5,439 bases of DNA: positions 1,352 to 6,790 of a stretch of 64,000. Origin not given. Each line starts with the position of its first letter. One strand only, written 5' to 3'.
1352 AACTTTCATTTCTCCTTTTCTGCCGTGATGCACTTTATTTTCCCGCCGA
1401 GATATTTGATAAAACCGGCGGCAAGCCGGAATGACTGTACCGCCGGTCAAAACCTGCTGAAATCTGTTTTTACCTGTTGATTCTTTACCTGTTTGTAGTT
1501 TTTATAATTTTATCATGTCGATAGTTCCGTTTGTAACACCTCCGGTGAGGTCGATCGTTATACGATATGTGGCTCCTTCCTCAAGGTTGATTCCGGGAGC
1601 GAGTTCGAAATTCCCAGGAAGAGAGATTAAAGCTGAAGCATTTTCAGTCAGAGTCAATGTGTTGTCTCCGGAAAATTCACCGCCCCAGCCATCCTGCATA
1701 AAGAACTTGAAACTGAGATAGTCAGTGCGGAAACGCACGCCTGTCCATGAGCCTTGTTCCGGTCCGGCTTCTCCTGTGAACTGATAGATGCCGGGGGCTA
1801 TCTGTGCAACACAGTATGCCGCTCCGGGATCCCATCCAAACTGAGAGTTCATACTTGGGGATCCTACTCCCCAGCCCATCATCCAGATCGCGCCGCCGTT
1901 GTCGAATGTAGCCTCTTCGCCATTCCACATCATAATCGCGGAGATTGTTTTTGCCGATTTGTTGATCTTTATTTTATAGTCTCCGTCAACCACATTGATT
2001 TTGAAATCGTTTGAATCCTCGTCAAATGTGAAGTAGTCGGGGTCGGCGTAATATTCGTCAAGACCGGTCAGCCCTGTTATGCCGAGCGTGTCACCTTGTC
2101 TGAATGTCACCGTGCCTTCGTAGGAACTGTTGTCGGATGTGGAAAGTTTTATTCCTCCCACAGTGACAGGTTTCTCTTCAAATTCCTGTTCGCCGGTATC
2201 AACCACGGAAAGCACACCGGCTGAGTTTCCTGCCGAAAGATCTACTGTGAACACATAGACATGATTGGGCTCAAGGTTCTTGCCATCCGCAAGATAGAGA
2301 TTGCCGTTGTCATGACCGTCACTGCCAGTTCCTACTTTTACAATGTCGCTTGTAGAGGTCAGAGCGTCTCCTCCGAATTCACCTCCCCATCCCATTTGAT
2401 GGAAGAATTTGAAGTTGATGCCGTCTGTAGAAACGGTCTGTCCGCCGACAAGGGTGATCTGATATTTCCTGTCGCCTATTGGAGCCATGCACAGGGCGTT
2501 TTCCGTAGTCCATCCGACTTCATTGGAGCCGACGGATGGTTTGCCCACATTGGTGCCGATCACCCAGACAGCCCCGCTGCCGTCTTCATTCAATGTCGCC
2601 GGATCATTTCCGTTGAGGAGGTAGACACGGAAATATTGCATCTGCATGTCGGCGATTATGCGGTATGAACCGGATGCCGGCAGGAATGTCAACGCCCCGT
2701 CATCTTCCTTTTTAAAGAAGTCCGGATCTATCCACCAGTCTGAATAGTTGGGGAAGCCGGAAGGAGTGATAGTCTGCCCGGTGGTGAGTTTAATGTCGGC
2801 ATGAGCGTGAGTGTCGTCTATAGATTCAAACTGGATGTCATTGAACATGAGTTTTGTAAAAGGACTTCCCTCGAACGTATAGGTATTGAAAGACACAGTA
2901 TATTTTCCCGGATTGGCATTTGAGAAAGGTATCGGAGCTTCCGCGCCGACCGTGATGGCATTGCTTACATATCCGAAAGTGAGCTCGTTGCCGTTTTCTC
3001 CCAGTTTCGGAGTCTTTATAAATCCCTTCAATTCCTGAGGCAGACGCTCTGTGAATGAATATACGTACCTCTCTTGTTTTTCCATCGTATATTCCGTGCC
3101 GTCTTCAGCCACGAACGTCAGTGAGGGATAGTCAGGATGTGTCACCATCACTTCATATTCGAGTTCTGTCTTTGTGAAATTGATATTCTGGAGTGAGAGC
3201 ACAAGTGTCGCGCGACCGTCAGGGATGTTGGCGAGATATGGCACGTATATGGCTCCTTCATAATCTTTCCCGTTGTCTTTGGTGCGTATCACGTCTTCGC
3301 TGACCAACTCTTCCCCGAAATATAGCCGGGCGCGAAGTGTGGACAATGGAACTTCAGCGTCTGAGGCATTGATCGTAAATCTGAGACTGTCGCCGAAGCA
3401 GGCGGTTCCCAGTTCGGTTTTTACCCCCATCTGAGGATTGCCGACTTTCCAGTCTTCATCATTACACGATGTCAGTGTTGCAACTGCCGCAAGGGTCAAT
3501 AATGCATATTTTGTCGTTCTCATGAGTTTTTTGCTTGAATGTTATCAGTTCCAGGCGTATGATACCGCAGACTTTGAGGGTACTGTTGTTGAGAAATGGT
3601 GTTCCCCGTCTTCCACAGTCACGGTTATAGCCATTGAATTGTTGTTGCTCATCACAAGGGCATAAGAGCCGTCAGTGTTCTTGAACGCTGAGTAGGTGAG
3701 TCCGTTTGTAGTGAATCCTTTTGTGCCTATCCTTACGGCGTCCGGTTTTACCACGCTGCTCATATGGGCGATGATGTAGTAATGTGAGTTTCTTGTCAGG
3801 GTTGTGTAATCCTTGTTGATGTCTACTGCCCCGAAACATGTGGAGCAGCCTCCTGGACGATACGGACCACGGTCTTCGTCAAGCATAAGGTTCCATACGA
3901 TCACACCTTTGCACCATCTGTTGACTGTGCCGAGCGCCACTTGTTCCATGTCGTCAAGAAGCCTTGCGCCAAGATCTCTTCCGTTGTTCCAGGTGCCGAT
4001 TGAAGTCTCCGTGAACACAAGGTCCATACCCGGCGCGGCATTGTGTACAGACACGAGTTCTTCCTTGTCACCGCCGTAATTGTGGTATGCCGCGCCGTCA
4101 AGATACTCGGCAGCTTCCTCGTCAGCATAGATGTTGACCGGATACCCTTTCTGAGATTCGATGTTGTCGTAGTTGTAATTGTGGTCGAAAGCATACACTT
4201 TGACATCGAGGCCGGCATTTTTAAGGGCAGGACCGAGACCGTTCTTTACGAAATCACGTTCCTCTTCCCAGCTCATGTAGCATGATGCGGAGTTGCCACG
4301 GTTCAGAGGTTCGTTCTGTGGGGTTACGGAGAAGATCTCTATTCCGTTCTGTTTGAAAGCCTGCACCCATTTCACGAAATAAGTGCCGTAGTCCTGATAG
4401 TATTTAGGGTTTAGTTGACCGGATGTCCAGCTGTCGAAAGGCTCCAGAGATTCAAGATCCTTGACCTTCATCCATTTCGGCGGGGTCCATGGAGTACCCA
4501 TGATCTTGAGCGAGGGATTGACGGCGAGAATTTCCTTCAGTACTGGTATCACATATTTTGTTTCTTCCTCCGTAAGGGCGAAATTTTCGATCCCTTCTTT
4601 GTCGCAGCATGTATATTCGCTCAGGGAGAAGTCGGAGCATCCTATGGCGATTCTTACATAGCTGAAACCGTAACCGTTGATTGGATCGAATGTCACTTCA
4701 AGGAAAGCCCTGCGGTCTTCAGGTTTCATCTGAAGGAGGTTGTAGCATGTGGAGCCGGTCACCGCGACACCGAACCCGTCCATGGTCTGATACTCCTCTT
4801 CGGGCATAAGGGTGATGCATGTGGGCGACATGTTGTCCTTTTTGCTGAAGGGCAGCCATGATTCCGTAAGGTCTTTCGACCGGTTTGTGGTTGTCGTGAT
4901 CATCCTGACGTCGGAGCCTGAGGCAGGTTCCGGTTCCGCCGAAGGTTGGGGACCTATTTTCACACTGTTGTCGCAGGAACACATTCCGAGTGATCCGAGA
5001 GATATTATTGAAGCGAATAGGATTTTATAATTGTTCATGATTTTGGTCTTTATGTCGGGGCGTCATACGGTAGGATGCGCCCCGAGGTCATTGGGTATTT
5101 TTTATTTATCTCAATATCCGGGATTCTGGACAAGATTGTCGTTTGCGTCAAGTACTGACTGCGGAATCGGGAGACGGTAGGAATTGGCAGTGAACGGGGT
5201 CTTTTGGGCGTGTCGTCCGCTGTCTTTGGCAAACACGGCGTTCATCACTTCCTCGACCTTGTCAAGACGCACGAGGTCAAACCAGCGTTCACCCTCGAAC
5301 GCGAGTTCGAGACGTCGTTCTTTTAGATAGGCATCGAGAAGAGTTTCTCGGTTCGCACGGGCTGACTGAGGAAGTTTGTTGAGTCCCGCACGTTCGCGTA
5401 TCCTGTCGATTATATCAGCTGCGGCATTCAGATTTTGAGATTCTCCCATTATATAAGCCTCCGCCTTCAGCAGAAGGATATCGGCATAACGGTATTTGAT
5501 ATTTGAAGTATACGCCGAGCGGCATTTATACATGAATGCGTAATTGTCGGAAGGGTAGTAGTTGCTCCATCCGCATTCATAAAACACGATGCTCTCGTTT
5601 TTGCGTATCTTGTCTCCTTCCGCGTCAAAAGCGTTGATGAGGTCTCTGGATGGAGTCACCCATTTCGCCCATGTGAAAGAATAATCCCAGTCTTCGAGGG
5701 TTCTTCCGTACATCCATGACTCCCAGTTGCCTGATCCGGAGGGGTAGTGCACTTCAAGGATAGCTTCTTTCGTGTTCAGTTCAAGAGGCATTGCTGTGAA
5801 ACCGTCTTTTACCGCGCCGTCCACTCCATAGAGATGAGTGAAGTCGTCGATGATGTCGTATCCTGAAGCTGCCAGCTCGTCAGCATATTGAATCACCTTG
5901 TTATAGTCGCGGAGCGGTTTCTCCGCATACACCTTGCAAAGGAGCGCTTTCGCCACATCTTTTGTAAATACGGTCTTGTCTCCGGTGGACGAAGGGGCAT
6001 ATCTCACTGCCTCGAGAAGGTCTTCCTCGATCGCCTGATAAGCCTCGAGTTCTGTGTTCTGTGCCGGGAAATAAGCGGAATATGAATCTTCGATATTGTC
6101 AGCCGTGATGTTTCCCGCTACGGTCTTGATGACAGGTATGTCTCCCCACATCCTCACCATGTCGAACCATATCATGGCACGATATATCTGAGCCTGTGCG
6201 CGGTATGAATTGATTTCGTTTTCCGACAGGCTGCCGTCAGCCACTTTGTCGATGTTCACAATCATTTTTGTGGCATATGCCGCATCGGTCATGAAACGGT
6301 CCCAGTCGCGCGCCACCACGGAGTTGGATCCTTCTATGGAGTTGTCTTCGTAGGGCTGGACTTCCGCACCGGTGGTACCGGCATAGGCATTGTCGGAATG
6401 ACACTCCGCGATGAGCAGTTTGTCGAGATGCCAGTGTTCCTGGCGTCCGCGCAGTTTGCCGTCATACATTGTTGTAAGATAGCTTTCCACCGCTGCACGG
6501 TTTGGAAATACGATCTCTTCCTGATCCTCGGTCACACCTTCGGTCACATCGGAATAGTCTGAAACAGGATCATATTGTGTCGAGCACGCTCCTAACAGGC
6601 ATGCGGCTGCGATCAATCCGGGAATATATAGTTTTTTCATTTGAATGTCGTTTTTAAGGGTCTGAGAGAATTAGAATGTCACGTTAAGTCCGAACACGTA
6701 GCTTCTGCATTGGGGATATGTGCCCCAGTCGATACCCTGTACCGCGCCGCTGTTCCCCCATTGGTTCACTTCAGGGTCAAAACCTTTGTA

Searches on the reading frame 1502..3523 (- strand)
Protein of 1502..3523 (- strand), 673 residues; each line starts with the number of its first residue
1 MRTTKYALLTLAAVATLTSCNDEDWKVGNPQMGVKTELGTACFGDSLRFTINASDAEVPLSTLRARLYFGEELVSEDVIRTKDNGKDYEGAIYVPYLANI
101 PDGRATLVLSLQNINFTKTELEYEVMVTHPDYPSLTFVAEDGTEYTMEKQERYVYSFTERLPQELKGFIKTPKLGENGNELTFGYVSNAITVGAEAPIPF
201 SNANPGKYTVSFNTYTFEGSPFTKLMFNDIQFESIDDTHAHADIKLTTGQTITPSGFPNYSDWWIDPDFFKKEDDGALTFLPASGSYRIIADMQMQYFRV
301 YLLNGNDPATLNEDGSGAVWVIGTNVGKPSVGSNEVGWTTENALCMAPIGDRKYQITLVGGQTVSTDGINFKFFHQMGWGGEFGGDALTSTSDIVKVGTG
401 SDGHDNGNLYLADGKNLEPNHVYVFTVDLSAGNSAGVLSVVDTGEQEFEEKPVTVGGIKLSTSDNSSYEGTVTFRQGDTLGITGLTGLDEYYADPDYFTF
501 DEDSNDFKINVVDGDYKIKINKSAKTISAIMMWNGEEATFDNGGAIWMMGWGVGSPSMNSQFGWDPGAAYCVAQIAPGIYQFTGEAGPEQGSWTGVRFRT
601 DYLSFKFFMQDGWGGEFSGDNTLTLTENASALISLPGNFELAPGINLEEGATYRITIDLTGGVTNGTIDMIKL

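Call 55: search_protein_families(library=pfam, proteins=[window:1502-3523:-])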
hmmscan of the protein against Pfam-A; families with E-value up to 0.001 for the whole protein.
window:1502-3523:- (673 aa): 3 families
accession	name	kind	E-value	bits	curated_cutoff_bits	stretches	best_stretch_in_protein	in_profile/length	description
PF17165.9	DUF5121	-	1.3e-69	232.7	23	2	314-430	1-120/120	Domain of unknown function (DUF5121)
PF17163.9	DUF5125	-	6.3e-67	225.6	27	2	125-308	2-185/188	Domain of unknown function (DUF5125)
PF16408.10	DUF5016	-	2.6e-42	144.2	31.2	1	1-120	1-120/120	Domain of unknown function (DUF5016)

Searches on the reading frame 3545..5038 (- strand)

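Call 55: search_protein_families(library=pfam, proteins=[window:3545-5038:-])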
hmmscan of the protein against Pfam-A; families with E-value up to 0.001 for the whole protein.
window:3545-5038:- (497 aa): 3 families
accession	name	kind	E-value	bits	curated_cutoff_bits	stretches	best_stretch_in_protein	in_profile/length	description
PF02055.22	Glyco_hydro_30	-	3e-42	145.3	23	1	87-428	2-346/348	Glycosyl hydrolase family 30 TIM-barrel domain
PF17189.10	Glyco_hydro_30C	-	2e-15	57.1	22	1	433-494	1-65/65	Glycosyl hydrolase family 30 beta sandwich domain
PF02057.21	Glyco_hydro_59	-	1.9e-08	34.4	27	1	87-322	2-200/294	Glycosyl hydrolase family 59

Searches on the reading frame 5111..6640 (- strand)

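Call 55: search_protein_families(library=pfam, proteins=[window:5111-6640:-])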
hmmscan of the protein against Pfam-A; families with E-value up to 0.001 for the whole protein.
window:5111-6640:- (509 aa): 3 families
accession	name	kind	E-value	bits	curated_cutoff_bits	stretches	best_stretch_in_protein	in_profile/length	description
PF07980.17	SusD_RagB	-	1.2e-33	117.5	23.1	1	378-509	153-297/297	SusD family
PF14322.12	SusD-like_3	-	3.3e-13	50.8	27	1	40-238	11-190/191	Starch-binding associating with outer membrane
PF12771.13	SusD-like_2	-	3.6e-05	23.2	27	1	109-183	52-132/415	Starch-binding associating with outer membrane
